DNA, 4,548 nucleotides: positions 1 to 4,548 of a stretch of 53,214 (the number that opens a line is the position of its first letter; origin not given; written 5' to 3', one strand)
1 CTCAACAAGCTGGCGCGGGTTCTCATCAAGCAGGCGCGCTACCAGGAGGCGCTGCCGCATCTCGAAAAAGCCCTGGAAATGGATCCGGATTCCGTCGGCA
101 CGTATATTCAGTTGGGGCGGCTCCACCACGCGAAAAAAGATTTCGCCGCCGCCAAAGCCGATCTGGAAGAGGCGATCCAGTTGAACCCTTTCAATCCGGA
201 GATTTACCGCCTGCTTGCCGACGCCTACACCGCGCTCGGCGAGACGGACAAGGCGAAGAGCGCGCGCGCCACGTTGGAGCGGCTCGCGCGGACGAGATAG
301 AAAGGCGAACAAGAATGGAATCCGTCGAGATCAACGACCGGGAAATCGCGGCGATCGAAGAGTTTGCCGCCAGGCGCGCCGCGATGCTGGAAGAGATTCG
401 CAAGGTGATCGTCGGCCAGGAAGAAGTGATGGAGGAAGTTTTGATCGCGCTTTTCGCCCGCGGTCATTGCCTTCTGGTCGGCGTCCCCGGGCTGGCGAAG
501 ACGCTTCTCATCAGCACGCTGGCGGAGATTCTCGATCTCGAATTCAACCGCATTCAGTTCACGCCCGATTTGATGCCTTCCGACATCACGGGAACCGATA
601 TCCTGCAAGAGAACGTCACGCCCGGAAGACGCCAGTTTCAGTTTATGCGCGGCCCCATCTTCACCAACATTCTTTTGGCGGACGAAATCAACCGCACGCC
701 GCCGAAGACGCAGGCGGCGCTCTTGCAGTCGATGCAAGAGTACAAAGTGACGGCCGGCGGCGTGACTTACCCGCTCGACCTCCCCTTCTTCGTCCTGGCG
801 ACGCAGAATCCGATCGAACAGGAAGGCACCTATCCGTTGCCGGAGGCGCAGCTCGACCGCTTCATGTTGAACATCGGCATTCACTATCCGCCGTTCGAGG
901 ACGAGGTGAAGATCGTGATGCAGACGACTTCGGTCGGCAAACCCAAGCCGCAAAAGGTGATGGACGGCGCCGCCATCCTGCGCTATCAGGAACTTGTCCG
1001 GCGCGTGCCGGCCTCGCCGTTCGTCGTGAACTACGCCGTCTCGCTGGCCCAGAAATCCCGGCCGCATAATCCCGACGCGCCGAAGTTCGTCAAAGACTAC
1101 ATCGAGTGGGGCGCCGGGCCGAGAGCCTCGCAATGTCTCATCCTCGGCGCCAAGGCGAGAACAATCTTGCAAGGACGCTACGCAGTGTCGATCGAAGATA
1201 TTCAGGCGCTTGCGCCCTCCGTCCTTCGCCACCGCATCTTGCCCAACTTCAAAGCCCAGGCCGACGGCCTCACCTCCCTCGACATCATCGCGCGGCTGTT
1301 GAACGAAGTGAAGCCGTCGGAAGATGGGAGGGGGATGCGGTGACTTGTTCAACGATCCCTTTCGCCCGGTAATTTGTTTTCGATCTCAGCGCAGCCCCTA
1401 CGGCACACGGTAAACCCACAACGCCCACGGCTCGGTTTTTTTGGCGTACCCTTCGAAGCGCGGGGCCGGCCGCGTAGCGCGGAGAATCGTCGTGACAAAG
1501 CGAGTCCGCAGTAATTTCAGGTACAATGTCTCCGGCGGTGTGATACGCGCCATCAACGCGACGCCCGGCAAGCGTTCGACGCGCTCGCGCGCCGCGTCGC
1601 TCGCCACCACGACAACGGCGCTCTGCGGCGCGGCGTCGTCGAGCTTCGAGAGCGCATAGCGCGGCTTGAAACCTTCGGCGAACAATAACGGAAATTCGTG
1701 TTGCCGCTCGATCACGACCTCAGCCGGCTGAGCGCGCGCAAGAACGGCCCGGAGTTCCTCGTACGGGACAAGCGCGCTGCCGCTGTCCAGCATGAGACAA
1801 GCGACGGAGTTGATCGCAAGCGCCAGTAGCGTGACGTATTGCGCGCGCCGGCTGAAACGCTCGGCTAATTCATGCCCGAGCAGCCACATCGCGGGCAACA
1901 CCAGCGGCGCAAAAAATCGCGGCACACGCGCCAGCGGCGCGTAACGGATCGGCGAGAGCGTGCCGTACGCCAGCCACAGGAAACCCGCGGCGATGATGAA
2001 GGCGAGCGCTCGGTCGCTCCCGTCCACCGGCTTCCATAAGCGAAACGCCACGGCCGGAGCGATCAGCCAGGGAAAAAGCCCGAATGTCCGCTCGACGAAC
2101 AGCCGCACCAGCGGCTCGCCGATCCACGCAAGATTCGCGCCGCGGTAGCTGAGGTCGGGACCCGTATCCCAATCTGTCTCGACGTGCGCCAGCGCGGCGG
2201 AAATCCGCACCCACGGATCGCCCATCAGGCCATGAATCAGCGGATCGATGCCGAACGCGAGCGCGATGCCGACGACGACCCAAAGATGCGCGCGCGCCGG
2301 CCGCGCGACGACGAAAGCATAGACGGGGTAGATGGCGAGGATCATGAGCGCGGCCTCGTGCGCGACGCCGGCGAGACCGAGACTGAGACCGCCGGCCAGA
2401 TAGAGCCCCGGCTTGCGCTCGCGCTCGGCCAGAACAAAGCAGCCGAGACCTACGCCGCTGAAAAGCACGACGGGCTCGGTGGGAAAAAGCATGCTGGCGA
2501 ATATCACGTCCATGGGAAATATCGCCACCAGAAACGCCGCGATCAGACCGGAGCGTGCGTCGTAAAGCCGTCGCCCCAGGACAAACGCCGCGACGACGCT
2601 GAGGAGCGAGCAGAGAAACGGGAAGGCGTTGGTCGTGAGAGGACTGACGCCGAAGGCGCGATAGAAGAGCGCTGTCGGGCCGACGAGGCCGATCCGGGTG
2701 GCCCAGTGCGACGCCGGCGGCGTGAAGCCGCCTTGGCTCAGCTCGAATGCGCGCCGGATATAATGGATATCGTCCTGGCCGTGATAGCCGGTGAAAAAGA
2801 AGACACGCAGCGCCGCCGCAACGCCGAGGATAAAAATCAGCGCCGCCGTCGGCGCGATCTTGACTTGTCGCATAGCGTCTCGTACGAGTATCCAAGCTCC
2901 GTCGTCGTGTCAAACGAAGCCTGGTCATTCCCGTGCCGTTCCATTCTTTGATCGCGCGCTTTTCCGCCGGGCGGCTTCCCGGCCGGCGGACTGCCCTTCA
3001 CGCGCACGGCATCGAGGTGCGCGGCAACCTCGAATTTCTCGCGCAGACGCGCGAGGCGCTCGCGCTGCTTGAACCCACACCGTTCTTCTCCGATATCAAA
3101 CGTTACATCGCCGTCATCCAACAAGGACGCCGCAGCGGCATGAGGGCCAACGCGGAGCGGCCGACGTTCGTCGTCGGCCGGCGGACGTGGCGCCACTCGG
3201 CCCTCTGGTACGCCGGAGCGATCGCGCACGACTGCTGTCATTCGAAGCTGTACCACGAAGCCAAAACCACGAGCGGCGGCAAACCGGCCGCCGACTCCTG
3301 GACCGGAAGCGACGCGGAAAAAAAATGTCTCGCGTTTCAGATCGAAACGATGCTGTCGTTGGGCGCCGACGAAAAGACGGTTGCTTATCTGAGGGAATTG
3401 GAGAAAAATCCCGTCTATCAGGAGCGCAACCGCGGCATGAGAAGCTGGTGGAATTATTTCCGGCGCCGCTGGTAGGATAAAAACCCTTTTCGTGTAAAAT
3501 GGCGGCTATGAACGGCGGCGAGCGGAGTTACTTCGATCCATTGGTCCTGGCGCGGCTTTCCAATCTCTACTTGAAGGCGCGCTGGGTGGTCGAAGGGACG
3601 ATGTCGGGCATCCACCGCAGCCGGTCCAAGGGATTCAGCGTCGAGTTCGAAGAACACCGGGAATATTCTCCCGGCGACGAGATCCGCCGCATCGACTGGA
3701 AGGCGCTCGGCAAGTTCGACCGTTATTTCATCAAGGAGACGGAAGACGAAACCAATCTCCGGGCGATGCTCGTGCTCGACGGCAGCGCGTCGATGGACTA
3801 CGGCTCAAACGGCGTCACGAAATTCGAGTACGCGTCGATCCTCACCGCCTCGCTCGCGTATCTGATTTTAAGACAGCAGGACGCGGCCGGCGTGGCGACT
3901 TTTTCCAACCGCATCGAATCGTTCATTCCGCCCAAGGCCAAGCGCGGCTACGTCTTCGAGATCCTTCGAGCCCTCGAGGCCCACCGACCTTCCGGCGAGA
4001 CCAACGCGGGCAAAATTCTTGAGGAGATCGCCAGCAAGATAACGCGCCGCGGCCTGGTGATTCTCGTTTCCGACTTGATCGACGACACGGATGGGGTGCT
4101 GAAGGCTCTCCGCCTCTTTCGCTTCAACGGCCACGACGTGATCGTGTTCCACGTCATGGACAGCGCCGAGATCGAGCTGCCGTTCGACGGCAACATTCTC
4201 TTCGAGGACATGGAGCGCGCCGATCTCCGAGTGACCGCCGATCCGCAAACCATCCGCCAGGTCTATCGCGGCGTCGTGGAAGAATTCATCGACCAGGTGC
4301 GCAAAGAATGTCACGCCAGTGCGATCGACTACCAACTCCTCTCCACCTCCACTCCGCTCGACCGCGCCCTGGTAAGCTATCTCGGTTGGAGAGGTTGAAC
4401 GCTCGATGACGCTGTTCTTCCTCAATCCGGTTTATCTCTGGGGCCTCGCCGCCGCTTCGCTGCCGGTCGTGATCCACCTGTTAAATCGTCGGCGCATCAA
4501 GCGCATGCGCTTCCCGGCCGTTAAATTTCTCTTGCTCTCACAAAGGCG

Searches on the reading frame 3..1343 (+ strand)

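Call 65: search_protein_families(library=pfam, proteins=[window:3-1343:+], max_evalue=0.0001)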
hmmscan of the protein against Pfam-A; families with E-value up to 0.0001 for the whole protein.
window:3-1343:+ (446 aa): 4 families
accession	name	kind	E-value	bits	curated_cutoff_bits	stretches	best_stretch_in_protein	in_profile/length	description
PF07726.17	AAA_3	-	5.1e-62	208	27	1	155-289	1-131/131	ATPase family associated with various cellular activities (AAA)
PF17863.7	AAA_lid_2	-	2.3e-15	56.5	22.7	1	364-430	6-72/74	AAA lid domain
PF07728.20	AAA_5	-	9e-11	42.4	22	1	155-287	1-139/139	AAA domain (dynein-related subfamily)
PF20030.5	bpMoxR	-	6.8e-09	35.5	27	1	127-294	5-167/205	MoxR domain in the MoxR-vWA-beta-propeller ternary systems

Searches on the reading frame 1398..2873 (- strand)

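Call 65: search_protein_families(library=pfam, proteins=[window:1398-2873:-], max_evalue=0.0001)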
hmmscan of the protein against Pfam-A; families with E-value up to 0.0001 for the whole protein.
window:1398-2873:- (491 aa): 1 family
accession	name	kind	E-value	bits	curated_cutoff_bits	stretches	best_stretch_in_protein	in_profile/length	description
PF13231.12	PMT_2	-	7.6e-09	36.4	26.1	1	68-205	11-151/160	Dolichyl-phosphate-mannose-protein mannosyltransferase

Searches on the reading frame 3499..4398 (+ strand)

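Call 65: search_protein_families(library=pfam, proteins=[window:3499-4398:+], max_evalue=0.0001)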
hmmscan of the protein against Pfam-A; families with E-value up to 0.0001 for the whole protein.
window:3499-4398:+ (299 aa): 2 families
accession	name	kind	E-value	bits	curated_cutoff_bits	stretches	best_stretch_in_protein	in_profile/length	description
PF01882.25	DUF58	-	1.4e-51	175.2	23.4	1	52-257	1-207/216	Protein of unknown function DUF58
PF13519.12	VWA_2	-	2.1e-11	44.8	27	1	90-192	2-105/107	von Willebrand factor type A domain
